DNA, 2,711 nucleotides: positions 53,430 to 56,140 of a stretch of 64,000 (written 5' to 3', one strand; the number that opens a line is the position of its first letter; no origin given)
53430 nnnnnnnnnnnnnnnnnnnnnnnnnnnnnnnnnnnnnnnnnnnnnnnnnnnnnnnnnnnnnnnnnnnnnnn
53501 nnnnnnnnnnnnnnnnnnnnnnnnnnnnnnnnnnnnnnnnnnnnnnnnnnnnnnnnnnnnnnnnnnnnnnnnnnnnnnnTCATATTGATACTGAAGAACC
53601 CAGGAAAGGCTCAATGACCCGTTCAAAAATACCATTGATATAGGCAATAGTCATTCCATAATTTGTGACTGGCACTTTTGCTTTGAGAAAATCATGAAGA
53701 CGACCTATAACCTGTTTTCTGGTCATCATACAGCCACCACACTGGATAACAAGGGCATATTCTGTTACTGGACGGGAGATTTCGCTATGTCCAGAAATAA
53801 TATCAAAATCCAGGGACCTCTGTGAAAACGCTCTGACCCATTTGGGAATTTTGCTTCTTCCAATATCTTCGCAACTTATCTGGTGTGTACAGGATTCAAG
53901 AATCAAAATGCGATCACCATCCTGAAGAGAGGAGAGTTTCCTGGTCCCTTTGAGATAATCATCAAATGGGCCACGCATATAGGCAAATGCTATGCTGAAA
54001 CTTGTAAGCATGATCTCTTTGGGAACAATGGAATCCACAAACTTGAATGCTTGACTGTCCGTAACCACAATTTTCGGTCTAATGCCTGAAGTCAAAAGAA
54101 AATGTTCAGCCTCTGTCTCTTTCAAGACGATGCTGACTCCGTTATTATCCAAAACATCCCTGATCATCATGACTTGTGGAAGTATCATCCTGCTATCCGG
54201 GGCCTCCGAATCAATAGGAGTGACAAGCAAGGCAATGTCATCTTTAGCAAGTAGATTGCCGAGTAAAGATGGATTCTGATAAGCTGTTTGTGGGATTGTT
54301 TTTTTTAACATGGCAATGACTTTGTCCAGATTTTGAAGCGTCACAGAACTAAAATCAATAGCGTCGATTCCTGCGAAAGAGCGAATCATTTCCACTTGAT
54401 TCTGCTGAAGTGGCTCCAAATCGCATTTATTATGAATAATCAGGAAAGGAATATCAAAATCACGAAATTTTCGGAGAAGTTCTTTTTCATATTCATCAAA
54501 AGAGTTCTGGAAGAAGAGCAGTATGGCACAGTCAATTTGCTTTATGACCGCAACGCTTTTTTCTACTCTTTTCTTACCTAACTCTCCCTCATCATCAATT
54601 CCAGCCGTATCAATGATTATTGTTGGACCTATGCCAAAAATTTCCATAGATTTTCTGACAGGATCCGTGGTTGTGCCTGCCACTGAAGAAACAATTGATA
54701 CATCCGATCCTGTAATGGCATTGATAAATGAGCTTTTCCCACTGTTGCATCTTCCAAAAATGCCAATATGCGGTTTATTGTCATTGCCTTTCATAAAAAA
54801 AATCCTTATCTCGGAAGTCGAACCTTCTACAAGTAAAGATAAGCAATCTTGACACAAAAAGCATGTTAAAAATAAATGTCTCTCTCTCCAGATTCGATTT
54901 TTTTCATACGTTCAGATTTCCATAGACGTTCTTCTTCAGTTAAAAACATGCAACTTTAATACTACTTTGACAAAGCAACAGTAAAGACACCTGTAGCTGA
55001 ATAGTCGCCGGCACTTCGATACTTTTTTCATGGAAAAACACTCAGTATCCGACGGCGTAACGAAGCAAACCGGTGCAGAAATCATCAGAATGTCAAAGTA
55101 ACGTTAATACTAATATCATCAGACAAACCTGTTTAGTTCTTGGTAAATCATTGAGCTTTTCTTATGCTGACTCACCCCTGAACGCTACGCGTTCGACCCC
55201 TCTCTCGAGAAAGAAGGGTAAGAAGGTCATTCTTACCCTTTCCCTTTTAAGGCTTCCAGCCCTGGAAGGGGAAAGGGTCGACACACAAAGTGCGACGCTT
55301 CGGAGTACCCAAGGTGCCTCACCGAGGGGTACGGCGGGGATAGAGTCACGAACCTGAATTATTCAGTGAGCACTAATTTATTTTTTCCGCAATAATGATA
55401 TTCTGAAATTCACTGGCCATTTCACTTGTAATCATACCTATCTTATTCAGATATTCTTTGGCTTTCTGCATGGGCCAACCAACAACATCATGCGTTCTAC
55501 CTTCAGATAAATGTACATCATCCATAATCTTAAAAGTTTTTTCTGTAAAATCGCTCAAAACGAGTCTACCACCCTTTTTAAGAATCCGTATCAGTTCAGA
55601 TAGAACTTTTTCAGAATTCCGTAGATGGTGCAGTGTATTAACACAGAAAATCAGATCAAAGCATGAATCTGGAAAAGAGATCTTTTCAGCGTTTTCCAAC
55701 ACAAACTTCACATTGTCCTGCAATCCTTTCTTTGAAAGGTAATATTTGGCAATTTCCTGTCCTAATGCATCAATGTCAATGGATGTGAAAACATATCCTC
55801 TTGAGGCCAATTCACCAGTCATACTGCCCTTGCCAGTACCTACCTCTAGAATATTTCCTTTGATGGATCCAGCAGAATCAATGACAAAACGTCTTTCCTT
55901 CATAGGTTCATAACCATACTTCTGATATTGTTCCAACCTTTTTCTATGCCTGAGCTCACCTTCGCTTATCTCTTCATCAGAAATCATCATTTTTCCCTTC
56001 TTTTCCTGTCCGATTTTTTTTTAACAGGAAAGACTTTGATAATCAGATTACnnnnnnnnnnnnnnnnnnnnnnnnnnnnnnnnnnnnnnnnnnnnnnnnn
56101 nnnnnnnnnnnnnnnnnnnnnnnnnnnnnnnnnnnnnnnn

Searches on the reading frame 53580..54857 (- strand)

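Call 55: search_protein_families(library=pfam, proteins=[window:53580-54857:-], max_evalue=0.001)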
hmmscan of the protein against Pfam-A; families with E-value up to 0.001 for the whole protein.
window:53580-54857:- (425 aa): 6 families
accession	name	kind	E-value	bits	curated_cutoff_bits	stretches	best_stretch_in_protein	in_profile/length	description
PF18133.7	HydF_tetramer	-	4.8e-43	146.2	22.6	1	301-417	3-118/118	Hydrogen maturase F tetramerization domain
PF18128.7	HydF_dimer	-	2.4e-32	111.4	23.4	1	198-296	1-99/99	Hydrogen maturase F dimerization domain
PF01926.29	MMR_HSR1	-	7.5e-20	71.6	21.9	1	30-144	1-113/113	50S ribosome-binding GTPase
PF00350.29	Dynamin_N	-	5.5e-06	26.9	27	1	31-62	1-32/168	Dynamin family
PF00071.28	Ras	-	0.00013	22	21.6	1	33-188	4-160/162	Ras family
PF02421.24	FeoB_N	-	0.00023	21.1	27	1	31-179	3-151/156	Ferrous iron transport protein B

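Call 68: search_protein_families(library=ncbifam, proteins=[window:53580-54857:-], max_evalue=0.00001)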
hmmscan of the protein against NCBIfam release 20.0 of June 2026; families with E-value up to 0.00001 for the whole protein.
window:53580-54857:- (425 aa): 12 families
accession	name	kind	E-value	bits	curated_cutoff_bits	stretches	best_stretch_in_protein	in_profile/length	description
TIGR03918.1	GTP_HydF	equivalog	4.4e-138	460.4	325.55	1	27-415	6-392/392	[FeFe] hydrogenase H-cluster maturation GTPase HydF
TIGR00450.1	mnmE_trmE_thdF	equivalog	3.1e-23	82.6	252.6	1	29-192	210-367/446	tRNA uridine-5-carboxymethylaminomethyl(34) synthesis GTPase MnmE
TIGR03594.1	GTPase_EngA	equivalog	9.2e-23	80.9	306.7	1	27-187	174-345/432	ribosome biogenesis GTPase Der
TIGR00231.1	small_GTP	domain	3e-22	79.2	42.5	1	28-185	3-163/164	GTP-binding protein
NF003661.0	PRK05291.1-3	equivalog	3.4e-20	72.8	380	1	30-192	218-374/448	tRNA uridine-5-carboxymethylaminomethyl(34) synthesis GTPase MnmE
NF000908.1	PRK00089.1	equivalog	1.5e-18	67.1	237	1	31-192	6-171/291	GTPase Era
TIGR00436.1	era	equivalog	2.4e-15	56.6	116.25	1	31-196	3-171/270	GTPase Era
NF002828.0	PRK03003.1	equivalog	8.2e-11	41.2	631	1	29-147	214-336/477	ribosome biogenesis GTPase Der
NF007071.0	PRK09518.1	equivalog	1.4e-10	40.3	953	1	28-145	444-565/706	bifunctional cytidylate kinase/GTPase Der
TIGR03598.1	GTPase_YsxC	equivalog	6.7e-08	32.4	124.45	1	25-182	15-183/186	ribosome biogenesis GTP-binding protein YihA/YsxC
TIGR03156.1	GTP_HflX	equivalog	2.2e-06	26.8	216.75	0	26-187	187-350/351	GTPase HflX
NF007171.0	PRK09602.1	subfamily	8.8e-06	24.8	387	0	30-66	4-39/397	YchF-related putative GTPase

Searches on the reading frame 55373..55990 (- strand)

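Call 3: search_protein_families(library=pfam, proteins=[window:55373-55990:-], max_evalue=0.01)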
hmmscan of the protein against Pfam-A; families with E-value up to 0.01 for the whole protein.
window:55373-55990:- (205 aa): 16 families
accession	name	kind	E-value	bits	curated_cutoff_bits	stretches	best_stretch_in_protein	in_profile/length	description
PF08241.18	Methyltransf_11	-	1.7e-22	80.3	21.2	1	48-145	1-95/95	Methyltransferase domain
PF13847.12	Methyltransf_31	-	2.6e-20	73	27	1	46-151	6-116/145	Methyltransferase domain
PF13649.12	Methyltransf_25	-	1.3e-19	71.1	27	1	47-141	1-97/97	Methyltransferase domain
PF13489.12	Methyltransf_23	-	3.5e-17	63.1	27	1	44-164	23-124/164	Methyltransferase domain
PF08242.18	Methyltransf_12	-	1.5e-13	51.8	30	1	48-143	1-98/98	Methyltransferase domain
PF01209.24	Ubie_methyltran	-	1.6e-12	47.7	20.1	1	33-157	36-163/233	ubiE/COQ5 methyltransferase family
PF20922.3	Anamorsin_N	-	6.3e-07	29.7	27.1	1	89-152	29-94/163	Anamorsin, N-terminal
PF03141.22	Methyltransf_29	-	7.4e-06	25.2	23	1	42-147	117-219/506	Putative S-adenosyl-L-methionine-dependent methyltransferase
PF01739.24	CheR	-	2.3e-05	24.4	27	1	86-145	112-173/195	CheR methyltransferase, SAM binding domain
PF13578.12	Methyltransf_24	-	0.00033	21.9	26.3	1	48-147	1-104/105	Methyltransferase domain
PF02353.26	CMAS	-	0.0004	20.2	27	1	46-158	65-177/273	Mycolic acid cyclopropane synthetase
PF05401.17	NodS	-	0.00057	20.2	24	1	42-145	42-144/201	Nodulation protein S (NodS)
PF07021.18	MetW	-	0.001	19.2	21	1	46-139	16-104/193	Methionine biosynthesis protein MetW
PF05175.20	MTS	-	0.0016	18.5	23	1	43-145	31-138/170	Methyltransferase small domain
PF00398.26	RrnaAD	-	0.0018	17.9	24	1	46-121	33-109/263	Ribosomal RNA adenine dimethylase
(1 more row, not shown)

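Call 68: search_protein_families(library=ncbifam, proteins=[window:55373-55990:-], max_evalue=0.00001)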
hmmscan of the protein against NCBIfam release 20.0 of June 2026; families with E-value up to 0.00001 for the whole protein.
window:55373-55990:- (205 aa): 26 families (the best 25 are shown)
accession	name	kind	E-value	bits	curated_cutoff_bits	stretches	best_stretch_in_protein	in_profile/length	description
NF001240.0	PRK00216.1-1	equivalog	4.5e-16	58.7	378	1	33-159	52-182/251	bifunctional demethylmenaquinone methyltransferase/2-methoxy-6-polyprenyl-1,4-benzoquinol methylase UbiE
TIGR02072.1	BioC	equivalog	8.5e-16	58.5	184.95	1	45-157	36-144/244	malonyl-ACP O-methyltransferase BioC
NF043040.1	corrin_prot_MT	hypoth_equivalog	1.7e-15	57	180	1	41-147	39-149/216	corrinoid protein-associated methyltransferase CpaM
NF045667.1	MTase_DVU1556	equivalog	4.8e-15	55.6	155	1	45-154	24-128/213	DVU_1556 family methyltransferase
TIGR01983.1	UbiG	equivalog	3.8e-14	52.5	102.95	1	44-150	50-156/228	bifunctional 2-polyprenyl-6-hydroxyphenol methylase/3-demethylubiquinol 3-O-methyltransferase UbiG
TIGR01934.1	MenG_MenH_UbiE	subfamily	5.4e-14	52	158.35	1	40-159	36-155/223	ubiquinone/menaquinone biosynthesis methyltransferase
NF001242.0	PRK00216.1-3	equivalog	6.4e-14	52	351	1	46-159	73-189/258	bifunctional demethylmenaquinone methyltransferase/2-methoxy-6-polyprenyl-1,4-benzoquinol methylase UbiE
NF001244.0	PRK00216.1-5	equivalog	9.9e-13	47.9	216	1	39-160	44-168/236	bifunctional demethylmenaquinone methyltransferase/2-methoxy-6-polyprenyl-1,4-benzoquinol methylase UbiE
NF052510.1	methyltran_MpqE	exception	4.9e-12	45.7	335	1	44-156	47-162/234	methyl-plastoquinone biosynthesis methyltransferase MpqE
NF047649.1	MTase_UXPK_star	exception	1.8e-10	40.3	460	1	47-148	81-184/283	methyltransferase/UXPK-star double selenoprotein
NF001241.0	PRK00216.1-2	equivalog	2.6e-10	40.4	327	1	46-160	54-162/231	demethylmenaquinone methyltransferase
NF045825.1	FAmtase_mtf2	equivalog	4.5e-10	39.2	400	1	46-151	61-164/248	fatty-acid O-methyltransferase Mtf2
NF045823.1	PthPhpthDimycoMt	equivalog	4.8e-10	39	300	1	46-151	69-172/256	phthiotriol/phenolphthiotriol dimycocerosates methyltransferase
NF041675.1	sarc_dimgly_tmase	equivalog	1e-09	38.7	550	1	45-148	68-172/278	sarcosine/dimethylglycine N-methyltransferase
NF008264.0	PRK11036.1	equivalog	1e-09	38.2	366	1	41-152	42-154/261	tRNA uridine 5-oxyacetic acid(34) methyltransferase CmoM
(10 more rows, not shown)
